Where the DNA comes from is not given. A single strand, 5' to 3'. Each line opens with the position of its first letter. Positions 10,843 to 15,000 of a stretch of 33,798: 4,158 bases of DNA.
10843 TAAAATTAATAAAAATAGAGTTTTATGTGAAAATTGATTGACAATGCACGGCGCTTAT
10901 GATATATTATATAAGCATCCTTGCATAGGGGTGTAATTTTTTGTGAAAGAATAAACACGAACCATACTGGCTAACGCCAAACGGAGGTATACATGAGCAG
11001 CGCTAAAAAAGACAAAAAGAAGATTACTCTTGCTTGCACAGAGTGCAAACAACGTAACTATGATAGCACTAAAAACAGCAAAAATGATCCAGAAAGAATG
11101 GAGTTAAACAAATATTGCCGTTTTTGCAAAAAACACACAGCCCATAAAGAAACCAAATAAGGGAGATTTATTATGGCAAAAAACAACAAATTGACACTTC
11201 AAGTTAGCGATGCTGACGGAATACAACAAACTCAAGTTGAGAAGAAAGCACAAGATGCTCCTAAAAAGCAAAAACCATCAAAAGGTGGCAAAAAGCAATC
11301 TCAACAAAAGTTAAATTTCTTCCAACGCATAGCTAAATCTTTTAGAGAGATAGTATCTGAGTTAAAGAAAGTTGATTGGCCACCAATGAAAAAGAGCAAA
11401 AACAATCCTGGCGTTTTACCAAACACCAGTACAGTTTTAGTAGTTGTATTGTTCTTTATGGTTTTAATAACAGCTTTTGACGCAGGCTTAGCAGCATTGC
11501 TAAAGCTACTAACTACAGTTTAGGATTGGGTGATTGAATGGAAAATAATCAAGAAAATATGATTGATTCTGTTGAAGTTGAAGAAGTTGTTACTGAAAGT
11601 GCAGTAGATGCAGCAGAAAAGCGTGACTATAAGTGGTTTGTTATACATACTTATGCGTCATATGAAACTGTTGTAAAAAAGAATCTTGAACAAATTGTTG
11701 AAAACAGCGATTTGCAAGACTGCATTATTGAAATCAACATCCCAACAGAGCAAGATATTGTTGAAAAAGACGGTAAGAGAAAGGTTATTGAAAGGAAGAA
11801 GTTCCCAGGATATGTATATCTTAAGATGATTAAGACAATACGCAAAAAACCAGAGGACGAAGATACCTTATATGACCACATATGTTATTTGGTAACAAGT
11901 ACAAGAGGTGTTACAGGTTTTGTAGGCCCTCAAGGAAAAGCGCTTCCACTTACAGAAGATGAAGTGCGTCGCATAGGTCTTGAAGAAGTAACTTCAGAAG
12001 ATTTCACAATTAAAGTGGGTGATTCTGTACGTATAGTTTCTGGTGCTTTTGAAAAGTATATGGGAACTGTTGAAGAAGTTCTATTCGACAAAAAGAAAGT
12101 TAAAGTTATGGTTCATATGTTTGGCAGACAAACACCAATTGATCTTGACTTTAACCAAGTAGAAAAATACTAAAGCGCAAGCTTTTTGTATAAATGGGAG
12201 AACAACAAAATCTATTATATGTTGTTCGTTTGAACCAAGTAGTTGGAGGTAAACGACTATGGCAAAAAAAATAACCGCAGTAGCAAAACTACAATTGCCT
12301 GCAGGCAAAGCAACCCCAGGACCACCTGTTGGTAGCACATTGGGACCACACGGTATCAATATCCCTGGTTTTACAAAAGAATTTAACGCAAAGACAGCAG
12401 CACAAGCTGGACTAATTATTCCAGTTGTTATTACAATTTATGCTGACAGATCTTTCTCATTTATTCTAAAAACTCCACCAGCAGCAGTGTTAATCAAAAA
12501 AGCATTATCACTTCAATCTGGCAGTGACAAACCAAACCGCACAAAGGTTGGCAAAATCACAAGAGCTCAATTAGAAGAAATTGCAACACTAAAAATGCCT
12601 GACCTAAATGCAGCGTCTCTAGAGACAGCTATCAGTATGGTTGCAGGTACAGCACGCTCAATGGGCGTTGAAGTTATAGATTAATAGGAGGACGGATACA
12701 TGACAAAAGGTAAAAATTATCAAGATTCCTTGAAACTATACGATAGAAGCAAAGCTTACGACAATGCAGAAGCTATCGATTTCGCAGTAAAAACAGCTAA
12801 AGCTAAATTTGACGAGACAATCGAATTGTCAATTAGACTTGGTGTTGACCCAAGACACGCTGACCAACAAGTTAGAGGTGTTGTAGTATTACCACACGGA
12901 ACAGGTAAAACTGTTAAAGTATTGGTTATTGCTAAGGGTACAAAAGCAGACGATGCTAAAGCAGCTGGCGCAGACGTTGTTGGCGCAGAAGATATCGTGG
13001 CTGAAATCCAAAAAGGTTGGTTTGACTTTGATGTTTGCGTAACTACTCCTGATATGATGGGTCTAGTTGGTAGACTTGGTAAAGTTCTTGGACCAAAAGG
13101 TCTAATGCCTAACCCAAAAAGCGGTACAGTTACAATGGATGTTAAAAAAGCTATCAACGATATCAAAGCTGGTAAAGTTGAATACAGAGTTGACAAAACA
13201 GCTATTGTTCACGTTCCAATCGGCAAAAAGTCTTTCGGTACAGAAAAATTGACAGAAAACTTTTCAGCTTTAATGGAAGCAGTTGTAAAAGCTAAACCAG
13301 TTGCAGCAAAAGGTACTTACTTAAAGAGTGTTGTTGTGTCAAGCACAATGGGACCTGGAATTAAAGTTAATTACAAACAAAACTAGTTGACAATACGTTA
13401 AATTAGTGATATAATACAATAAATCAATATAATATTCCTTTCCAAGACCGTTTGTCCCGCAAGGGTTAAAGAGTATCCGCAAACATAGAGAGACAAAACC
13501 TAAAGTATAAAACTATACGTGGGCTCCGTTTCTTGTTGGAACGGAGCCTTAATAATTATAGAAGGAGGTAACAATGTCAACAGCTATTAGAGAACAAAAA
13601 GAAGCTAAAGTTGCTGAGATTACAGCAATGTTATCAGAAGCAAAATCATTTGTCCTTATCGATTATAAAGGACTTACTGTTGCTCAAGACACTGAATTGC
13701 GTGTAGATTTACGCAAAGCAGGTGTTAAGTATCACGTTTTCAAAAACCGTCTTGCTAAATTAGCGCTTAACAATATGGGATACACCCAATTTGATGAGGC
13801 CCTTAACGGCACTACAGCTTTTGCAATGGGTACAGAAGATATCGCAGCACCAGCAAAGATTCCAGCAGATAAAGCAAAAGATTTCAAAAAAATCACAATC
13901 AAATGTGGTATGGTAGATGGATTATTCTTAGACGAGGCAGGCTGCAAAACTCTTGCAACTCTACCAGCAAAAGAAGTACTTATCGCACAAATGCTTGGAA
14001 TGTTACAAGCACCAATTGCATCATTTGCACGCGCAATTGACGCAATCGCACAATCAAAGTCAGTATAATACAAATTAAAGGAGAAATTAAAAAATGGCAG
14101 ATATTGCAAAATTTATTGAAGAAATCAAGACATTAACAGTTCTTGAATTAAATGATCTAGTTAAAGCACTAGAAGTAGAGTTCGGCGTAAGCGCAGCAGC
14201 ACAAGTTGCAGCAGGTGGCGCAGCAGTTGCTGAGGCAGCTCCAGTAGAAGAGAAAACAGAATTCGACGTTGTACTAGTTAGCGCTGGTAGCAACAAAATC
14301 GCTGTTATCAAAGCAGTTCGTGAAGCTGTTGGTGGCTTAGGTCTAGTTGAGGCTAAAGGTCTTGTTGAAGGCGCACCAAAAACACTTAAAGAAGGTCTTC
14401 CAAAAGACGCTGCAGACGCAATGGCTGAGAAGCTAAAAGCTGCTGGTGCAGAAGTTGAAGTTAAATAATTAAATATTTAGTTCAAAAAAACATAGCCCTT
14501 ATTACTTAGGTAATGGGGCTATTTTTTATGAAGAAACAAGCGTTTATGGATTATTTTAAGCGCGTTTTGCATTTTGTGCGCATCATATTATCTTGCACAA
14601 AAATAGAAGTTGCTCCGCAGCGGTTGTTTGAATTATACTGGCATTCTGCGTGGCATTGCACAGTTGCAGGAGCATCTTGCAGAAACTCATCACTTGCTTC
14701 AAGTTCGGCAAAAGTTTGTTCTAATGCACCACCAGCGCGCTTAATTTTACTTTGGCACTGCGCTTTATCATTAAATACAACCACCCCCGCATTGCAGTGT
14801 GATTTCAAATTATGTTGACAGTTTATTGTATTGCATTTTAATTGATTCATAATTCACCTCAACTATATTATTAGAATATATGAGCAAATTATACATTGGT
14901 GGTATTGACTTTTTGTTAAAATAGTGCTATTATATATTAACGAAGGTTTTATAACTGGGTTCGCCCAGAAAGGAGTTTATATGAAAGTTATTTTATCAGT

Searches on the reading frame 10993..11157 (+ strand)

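Call 59: search_protein_families(library=pfam, proteins=[window:10993-11157:+], max_evalue=0.001)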
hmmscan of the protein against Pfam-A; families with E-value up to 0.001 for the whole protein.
window:10993-11157:+ (55 aa): 1 family
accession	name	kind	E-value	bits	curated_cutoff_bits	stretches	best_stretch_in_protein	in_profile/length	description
PF00471.26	Ribosomal_L33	-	6.4e-23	81.3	25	1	9-55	1-47/47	Ribosomal protein L33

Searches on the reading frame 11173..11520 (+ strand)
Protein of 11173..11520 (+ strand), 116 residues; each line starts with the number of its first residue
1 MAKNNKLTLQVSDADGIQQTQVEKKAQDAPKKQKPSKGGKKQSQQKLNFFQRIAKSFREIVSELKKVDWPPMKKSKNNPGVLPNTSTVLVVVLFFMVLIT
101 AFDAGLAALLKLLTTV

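Call 59: search_protein_families(library=pfam, proteins=[window:11173-11520:+], max_evalue=0.001)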
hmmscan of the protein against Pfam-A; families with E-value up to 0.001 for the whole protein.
window:11173-11520:+ (116 aa): 1 family
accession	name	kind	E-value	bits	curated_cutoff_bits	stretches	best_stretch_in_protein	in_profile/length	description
PF00584.25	SecE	-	7.9e-07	29.4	22.7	1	56-113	3-54/55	SecE/Sec61-gamma subunits of protein translocation complex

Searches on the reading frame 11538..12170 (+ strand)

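Call 59: search_protein_families(library=pfam, proteins=[window:11538-12170:+], max_evalue=0.001)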
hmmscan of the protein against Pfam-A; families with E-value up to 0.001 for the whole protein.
window:11538-12170:+ (211 aa): 2 families
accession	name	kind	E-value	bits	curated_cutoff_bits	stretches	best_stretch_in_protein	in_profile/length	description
PF02357.24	NusG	-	1.1e-18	68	22.2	1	32-146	2-92/93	Transcription termination factor nusG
PF23284.2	KOW2_Spt5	-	0.00017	21.8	28.9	1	161-211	2-50/50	Transcription elongation factor SPT5, second KOW domain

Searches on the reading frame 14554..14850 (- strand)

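Call 59: search_protein_families(library=pfam, proteins=[window:14554-14850:-], max_evalue=0.001)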
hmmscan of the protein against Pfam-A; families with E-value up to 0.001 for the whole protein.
window:14554-14850:- (99 aa): 1 family
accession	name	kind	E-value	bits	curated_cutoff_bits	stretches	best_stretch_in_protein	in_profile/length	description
PF07561.16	DUF1540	-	4.7e-05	23.8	22.1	1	65-96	2-39/40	Domain of Unknown Function (DUF1540)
